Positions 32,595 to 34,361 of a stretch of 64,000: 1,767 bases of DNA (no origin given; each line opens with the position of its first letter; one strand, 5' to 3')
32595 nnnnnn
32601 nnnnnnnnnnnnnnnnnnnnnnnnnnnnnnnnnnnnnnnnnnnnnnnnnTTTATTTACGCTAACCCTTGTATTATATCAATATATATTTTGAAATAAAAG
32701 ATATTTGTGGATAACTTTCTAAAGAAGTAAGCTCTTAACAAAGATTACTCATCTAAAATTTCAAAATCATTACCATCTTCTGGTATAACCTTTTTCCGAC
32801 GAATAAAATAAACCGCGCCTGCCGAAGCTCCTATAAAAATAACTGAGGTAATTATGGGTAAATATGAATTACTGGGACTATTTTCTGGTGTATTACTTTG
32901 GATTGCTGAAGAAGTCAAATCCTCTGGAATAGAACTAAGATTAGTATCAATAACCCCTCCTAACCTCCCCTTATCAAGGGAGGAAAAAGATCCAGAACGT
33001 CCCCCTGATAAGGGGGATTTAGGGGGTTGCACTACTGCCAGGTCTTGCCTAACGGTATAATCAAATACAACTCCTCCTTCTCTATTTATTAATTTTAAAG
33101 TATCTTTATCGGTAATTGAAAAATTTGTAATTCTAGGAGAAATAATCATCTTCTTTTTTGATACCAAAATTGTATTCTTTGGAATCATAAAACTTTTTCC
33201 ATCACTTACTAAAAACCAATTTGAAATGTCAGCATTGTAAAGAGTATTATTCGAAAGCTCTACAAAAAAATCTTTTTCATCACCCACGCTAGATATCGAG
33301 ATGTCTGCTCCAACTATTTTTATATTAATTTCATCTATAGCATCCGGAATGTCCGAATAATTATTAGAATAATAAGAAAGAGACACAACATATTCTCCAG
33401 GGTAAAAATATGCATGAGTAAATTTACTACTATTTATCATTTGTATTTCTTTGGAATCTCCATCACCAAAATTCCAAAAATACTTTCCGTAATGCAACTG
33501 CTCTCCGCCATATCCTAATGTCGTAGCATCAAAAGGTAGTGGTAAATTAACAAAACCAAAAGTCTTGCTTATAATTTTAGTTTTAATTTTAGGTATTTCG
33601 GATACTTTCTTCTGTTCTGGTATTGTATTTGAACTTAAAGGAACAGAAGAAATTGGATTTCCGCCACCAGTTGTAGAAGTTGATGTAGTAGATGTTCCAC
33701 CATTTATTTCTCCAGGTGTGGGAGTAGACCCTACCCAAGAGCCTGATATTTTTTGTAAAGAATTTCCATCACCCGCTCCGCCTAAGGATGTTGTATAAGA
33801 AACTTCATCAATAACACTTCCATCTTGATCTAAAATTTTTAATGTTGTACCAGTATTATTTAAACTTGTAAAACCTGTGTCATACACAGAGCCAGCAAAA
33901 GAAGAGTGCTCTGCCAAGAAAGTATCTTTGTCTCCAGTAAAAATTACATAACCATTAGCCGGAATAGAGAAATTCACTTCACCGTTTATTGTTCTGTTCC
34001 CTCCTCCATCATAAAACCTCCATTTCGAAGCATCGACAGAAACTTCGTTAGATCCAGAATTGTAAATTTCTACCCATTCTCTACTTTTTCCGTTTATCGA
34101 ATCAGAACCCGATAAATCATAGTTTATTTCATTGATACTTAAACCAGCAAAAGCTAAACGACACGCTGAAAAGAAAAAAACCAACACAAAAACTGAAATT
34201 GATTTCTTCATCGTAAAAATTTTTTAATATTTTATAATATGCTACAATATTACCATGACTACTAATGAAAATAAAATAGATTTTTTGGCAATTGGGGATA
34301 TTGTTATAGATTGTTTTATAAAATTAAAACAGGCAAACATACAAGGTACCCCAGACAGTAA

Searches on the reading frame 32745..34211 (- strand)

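Call 75: search_protein_families(library=pfam, proteins=[window:32745-34211:-], max_evalue=0.001)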
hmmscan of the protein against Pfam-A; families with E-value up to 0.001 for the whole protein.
window:32745-34211:- (488 aa): 3 families
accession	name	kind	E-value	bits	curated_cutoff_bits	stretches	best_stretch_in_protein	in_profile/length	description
PF00932.25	LTD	-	1.2e-18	67.9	34.3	2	22-140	6-108/109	Lamin Tail Domain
PF18911.6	PKD_4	-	2.3e-05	24.8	27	1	243-279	36-67/85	PKD domain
PF00801.26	PKD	-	0.00018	21.9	23.5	1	244-279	32-64/80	PKD domain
